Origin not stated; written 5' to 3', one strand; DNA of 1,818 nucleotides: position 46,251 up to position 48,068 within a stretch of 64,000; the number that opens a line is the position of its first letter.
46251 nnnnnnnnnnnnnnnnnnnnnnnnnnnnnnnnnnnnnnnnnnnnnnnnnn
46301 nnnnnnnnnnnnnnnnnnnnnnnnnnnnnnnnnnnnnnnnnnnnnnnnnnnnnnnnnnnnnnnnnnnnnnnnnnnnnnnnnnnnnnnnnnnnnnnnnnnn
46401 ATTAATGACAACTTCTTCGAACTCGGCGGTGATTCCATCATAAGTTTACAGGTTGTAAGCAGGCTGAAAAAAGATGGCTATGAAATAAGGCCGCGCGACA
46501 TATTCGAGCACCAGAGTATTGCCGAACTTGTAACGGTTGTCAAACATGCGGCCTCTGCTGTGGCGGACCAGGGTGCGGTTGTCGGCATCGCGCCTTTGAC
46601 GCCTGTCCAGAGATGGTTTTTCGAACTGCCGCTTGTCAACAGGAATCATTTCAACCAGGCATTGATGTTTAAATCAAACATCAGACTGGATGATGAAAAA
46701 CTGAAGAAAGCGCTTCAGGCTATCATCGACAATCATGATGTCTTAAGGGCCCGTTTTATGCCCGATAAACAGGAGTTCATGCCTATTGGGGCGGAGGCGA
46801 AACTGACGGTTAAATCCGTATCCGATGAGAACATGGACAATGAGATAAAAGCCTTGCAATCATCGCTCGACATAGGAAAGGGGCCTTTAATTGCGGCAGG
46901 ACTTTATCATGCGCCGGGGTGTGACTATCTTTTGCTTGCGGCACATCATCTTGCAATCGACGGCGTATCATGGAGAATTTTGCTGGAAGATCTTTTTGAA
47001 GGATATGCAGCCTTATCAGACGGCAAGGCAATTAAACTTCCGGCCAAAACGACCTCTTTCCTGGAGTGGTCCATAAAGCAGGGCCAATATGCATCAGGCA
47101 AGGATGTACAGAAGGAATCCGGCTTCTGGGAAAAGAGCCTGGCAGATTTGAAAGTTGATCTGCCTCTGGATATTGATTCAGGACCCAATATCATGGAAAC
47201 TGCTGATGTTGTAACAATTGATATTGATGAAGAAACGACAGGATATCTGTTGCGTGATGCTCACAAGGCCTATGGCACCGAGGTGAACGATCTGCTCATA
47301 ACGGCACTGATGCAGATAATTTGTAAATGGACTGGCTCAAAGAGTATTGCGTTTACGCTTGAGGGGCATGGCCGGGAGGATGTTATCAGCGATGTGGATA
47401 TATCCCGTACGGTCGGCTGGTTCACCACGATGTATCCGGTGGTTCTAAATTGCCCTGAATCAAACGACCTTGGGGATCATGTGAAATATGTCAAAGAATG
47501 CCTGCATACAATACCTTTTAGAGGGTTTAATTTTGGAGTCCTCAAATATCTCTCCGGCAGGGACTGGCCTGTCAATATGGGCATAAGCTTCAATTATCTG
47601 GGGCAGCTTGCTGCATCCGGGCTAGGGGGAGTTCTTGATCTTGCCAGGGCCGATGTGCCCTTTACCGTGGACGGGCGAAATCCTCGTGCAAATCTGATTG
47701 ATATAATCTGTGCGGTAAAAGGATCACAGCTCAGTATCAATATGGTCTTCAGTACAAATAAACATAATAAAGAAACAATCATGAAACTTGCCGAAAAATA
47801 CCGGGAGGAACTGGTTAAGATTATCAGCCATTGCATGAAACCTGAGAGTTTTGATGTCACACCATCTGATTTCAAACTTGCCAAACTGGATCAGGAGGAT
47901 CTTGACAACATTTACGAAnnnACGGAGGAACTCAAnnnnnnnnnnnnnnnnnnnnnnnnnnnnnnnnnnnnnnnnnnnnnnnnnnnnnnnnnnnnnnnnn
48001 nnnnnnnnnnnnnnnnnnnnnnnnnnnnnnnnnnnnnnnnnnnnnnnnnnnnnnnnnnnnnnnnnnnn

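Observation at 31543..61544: About 30-kb NRPS cluster predicted to make an N-acylated hexapeptide with a D-D-D core, released reductively as an aldehyde or alcohol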

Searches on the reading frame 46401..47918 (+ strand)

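Call 30: search_protein_families(library=ncbifam, proteins=[window:46401-47918:+], max_evalue=0.00001)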
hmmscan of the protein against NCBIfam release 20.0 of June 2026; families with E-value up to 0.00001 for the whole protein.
window:46401-47918:+ (506 aa): 5 families
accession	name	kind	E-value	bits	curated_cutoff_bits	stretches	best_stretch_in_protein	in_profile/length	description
NF004282.0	PRK05691.1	subfamily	5e-136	454.3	4090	1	1-503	2729-3246/4334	non-ribosomal peptide synthase/polyketide synthase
TIGR01720.1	NRPS-para261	subfamily_domain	2.5e-35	121.7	74.2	1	357-504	2-155/155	non-ribosomal peptide synthase domain TIGR01720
NF047350.1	aureusi_NRPS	equivalog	8.1e-20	69.4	2500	1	1-312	928-1239/2373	aureusimine non-ribosomal peptide synthetase AusA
NF038078.1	NRPS_MxcG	equivalog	1.3e-16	59.1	2300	1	96-321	39-269/1442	myxochelin non-ribosomal peptide synthetase MxcG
NF041803.1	NRPS_SolG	exception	1.4e-07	29.5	2200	0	2-44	1110-1152/1163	solanimycin non-ribosomal peptide synthetase SolG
